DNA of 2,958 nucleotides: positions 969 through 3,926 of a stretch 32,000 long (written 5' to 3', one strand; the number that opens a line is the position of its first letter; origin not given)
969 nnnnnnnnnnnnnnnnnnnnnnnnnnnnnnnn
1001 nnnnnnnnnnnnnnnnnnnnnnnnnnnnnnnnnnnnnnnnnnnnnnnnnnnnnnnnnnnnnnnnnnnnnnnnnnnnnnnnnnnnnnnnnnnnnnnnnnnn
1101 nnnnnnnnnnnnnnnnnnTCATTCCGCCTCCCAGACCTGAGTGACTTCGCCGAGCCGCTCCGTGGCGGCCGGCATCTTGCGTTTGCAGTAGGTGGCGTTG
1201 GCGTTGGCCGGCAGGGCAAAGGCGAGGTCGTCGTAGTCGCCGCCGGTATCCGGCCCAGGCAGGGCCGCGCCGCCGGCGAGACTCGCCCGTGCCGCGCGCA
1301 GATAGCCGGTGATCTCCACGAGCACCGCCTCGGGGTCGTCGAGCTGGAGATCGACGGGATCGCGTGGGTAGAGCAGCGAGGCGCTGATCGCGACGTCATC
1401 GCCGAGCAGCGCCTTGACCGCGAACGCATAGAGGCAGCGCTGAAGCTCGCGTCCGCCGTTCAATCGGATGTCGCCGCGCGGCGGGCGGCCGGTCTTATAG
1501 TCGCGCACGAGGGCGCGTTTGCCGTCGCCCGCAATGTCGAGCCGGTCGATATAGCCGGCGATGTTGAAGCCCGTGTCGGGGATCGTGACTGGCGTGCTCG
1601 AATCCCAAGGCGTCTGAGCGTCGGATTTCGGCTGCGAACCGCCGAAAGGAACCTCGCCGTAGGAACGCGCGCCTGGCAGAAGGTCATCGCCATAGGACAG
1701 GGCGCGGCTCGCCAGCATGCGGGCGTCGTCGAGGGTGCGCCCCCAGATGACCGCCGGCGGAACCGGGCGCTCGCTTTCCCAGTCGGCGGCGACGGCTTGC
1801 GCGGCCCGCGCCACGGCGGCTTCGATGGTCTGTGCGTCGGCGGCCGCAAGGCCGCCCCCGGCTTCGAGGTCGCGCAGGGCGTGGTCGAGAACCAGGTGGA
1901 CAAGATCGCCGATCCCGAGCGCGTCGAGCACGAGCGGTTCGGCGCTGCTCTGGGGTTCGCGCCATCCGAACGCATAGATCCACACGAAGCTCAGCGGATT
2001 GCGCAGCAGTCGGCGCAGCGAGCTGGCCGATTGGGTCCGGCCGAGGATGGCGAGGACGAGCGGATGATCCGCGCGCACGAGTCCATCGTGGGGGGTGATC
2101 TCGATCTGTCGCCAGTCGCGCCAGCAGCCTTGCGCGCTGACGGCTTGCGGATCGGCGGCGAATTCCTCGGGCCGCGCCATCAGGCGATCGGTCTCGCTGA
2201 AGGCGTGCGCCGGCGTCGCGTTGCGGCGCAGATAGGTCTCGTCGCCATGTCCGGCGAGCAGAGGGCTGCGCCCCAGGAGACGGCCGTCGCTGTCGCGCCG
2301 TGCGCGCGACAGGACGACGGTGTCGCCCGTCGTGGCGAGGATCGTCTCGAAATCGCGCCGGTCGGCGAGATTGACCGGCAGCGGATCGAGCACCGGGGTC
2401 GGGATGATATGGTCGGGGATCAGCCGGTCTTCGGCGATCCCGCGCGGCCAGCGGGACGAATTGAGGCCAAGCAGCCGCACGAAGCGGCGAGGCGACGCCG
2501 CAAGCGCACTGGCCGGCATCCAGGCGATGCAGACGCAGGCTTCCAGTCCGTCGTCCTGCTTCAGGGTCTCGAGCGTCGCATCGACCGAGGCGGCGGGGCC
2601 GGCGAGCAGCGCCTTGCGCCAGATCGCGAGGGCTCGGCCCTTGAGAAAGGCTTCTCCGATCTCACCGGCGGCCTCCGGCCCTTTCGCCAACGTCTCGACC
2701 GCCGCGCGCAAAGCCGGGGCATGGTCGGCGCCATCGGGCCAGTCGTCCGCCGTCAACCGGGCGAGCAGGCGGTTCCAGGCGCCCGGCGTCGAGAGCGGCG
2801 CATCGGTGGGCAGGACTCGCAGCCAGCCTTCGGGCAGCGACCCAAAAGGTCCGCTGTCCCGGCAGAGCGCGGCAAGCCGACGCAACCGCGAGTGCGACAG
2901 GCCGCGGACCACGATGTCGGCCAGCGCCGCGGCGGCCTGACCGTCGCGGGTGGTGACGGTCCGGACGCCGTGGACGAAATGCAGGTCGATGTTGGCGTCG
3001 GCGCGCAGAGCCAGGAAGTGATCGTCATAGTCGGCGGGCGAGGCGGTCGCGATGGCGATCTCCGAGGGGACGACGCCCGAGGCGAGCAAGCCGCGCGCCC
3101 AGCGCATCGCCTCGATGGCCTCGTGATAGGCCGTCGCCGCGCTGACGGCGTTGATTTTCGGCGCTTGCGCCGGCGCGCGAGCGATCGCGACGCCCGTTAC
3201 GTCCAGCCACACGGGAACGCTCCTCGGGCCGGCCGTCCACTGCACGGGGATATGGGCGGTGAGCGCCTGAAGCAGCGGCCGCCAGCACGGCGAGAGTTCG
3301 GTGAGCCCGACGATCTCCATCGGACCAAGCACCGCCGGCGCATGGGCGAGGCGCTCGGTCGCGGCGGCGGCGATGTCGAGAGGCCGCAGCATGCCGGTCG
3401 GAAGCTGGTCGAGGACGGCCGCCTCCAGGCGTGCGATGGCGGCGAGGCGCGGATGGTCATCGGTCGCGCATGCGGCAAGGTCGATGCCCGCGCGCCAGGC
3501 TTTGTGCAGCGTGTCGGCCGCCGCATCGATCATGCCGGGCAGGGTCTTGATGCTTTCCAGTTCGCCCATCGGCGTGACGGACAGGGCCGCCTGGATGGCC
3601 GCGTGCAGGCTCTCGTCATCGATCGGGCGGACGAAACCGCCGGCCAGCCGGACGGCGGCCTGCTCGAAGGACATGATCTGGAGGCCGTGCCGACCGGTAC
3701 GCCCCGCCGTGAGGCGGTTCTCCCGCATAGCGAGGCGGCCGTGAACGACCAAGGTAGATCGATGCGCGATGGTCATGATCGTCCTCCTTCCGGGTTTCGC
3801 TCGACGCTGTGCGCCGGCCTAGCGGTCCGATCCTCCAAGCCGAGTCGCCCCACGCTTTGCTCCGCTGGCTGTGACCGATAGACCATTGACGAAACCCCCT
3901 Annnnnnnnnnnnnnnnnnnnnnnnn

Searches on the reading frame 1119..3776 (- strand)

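Call 3: search_protein_families(library=pfam, proteins=[window:1119-3776:-], max_evalue=0.01)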
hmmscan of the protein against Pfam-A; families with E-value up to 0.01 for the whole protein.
window:1119-3776:- (885 aa): 1 family
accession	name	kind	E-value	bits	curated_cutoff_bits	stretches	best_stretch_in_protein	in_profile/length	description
PF12705.13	PDDEXK_1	-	3.9e-16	60.2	22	1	583-806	3-191/247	PD-(D/E)XK nuclease superfamily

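Call 4: search_protein_families(library=padloc, proteins=[window:1119-3776:-], max_evalue=0.01)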
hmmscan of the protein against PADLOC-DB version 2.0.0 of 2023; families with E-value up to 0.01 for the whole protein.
window:1119-3776:- (885 aa): 0 families
